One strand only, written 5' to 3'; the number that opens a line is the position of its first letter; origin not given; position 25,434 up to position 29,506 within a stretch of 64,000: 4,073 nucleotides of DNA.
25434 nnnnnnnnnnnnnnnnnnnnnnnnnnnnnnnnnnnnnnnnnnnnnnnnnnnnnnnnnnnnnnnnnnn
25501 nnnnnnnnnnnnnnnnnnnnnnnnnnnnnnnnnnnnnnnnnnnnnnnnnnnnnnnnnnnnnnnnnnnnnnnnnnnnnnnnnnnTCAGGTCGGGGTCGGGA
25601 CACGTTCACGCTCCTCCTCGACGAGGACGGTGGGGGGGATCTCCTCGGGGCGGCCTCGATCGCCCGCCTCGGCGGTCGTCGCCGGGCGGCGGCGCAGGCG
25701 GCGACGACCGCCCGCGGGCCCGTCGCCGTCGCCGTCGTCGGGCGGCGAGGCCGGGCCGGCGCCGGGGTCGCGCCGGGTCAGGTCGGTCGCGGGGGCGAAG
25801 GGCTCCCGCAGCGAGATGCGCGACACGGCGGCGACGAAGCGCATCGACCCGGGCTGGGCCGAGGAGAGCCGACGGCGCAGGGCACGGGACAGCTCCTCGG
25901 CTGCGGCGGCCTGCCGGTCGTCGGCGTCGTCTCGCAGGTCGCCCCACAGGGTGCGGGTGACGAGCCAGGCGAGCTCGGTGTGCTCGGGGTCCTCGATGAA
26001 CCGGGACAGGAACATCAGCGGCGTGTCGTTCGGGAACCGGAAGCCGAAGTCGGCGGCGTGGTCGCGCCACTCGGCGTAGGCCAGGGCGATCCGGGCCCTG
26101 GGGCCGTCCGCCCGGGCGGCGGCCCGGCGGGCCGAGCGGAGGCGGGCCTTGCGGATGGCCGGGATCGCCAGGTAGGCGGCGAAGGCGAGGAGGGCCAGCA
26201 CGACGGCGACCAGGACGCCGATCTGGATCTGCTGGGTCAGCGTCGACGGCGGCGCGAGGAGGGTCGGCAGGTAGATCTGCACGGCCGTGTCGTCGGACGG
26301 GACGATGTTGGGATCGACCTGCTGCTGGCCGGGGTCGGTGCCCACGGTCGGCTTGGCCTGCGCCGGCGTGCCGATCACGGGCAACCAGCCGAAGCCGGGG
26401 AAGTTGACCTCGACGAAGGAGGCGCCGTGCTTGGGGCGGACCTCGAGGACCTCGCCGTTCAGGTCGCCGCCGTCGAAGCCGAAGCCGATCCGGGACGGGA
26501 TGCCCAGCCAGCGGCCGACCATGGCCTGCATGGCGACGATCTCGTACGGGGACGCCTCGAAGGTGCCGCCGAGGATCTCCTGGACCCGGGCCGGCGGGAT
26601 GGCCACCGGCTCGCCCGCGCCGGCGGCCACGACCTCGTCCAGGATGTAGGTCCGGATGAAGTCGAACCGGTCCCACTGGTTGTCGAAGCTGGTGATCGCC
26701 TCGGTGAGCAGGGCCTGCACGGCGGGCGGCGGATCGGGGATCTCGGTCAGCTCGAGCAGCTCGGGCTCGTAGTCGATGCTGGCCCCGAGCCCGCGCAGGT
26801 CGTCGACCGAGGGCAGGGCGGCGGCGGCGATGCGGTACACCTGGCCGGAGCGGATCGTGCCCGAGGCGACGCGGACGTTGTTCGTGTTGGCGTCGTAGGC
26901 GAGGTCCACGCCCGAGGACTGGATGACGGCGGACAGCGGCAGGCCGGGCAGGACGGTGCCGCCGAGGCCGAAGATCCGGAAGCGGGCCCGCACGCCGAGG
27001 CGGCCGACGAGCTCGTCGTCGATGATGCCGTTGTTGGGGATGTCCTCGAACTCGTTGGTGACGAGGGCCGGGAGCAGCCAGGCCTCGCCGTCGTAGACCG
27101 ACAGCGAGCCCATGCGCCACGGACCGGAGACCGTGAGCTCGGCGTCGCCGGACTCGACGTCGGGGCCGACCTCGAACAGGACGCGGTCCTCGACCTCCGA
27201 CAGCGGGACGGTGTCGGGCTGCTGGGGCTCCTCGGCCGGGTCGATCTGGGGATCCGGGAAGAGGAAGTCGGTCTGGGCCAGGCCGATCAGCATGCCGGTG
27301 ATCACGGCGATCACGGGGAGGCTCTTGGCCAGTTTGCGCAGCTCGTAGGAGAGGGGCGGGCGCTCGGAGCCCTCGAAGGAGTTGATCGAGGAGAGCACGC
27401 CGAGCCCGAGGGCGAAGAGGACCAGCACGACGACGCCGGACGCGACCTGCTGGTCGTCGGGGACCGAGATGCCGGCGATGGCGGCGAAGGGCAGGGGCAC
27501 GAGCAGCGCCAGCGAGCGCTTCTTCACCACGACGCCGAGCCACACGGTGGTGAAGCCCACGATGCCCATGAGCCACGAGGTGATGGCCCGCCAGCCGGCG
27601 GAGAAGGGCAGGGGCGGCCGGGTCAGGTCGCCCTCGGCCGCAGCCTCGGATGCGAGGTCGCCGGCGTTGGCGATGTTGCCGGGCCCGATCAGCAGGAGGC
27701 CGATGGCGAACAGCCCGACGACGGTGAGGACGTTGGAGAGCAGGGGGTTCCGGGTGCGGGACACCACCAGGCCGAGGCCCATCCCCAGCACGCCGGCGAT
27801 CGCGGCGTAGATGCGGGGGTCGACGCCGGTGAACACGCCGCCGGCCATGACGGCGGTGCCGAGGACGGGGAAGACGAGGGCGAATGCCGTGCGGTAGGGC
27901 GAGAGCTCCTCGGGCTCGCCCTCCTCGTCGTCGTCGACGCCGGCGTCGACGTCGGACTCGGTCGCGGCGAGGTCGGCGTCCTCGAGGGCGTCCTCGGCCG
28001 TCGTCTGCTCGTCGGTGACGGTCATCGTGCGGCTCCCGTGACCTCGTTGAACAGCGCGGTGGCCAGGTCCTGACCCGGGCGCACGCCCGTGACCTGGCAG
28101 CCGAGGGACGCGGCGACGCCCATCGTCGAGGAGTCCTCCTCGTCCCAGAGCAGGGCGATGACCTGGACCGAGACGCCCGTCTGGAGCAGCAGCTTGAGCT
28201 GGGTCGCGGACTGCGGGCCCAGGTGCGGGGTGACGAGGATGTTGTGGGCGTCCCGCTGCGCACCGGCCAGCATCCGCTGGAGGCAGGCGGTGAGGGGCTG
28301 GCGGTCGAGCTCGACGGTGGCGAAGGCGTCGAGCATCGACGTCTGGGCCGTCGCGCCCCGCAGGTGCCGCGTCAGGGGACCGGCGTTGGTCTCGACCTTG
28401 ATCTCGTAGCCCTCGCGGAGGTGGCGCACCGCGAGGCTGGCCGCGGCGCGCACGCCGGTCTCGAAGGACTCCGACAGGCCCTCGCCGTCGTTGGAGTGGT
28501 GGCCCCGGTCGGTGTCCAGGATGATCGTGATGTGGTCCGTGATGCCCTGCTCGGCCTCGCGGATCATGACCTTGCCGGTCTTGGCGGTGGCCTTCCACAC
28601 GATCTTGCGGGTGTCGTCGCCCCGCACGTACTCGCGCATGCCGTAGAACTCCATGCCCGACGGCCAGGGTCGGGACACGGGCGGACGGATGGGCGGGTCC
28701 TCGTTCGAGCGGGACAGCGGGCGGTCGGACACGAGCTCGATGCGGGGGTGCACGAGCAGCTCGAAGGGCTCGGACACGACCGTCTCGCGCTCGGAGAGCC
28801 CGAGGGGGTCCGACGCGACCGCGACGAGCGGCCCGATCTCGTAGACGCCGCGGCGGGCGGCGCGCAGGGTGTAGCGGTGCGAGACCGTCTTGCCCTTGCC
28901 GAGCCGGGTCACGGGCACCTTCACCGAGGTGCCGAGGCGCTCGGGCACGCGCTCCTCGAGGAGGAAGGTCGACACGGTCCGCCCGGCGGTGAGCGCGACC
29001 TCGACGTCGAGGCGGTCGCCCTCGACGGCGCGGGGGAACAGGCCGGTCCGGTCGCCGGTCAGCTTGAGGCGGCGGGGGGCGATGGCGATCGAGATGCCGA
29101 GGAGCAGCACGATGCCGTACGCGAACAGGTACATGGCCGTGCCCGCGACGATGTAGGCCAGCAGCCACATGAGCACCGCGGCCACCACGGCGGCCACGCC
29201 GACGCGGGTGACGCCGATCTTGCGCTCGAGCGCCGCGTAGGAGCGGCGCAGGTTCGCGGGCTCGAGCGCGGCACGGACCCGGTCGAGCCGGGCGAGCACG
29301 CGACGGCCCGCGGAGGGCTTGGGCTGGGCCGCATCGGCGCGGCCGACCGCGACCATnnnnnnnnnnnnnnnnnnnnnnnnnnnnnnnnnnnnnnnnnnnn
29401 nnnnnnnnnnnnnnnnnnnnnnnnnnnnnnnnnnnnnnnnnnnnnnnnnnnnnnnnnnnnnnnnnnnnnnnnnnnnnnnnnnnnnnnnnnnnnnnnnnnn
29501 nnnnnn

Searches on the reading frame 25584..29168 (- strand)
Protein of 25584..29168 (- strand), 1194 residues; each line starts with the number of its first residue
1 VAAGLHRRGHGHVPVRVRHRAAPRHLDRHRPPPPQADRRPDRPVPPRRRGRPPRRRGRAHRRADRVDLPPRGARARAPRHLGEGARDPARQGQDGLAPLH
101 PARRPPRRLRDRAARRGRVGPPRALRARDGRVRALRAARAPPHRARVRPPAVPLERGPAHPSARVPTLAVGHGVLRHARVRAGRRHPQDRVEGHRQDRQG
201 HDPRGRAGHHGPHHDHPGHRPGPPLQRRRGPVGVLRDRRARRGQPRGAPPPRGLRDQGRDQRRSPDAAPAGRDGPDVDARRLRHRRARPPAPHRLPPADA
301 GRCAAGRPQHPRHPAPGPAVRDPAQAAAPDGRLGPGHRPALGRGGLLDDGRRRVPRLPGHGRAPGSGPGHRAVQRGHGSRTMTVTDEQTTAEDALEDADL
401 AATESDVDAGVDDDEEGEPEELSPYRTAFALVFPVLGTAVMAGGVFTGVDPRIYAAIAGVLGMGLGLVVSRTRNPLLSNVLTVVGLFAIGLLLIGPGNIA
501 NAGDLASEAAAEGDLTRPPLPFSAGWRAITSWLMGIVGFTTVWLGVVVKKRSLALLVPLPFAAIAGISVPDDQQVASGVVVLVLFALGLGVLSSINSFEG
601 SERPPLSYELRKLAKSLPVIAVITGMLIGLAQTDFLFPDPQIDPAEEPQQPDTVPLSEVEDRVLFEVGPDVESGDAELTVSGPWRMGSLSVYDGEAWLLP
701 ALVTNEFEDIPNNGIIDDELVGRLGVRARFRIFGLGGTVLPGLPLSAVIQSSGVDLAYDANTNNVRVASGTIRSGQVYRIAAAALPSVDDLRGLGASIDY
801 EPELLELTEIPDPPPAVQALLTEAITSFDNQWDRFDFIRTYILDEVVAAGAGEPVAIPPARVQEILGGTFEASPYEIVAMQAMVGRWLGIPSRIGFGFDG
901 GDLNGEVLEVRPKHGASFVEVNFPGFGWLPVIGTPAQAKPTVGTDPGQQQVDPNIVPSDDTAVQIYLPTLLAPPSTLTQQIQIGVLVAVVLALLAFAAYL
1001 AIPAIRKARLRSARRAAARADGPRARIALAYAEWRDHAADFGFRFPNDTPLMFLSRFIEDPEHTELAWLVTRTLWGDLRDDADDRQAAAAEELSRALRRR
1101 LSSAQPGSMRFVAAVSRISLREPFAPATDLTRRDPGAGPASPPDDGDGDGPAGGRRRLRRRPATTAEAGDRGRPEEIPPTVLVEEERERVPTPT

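Call 6: search_protein_families(library=pfam, proteins=[window:25584-29168:-], max_evalue=0.01)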
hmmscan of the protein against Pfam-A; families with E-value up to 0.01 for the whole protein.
window:25584-29168:- (1194 aa): 1 family
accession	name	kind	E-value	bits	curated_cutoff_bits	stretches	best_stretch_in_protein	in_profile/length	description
PF01841.26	Transglut_core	-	0.0024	18.6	23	1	876-931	56-106/108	Transglutaminase-like superfamily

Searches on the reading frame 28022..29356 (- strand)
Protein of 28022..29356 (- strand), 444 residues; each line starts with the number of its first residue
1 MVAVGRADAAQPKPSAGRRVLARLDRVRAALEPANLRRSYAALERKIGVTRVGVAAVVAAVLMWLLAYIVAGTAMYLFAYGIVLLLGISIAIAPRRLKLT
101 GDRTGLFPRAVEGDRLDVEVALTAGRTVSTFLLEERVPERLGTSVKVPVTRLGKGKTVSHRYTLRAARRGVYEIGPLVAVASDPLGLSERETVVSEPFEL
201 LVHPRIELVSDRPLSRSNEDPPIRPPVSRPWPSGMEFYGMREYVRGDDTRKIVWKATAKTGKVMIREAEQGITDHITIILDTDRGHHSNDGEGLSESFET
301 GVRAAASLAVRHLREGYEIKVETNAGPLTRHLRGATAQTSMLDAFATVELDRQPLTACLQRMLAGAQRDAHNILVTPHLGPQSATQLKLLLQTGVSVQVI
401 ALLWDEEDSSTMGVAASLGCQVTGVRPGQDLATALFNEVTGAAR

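Call 9: search_protein_families(library=pfam, proteins=[window:28022-29356:-], max_evalue=0.01)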
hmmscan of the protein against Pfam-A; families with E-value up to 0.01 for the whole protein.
window:28022-29356:- (444 aa): 1 family
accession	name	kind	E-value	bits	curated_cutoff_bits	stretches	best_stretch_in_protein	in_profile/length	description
PF01882.25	DUF58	-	3.9e-09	36.5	23.4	1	240-402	2-166/216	Protein of unknown function DUF58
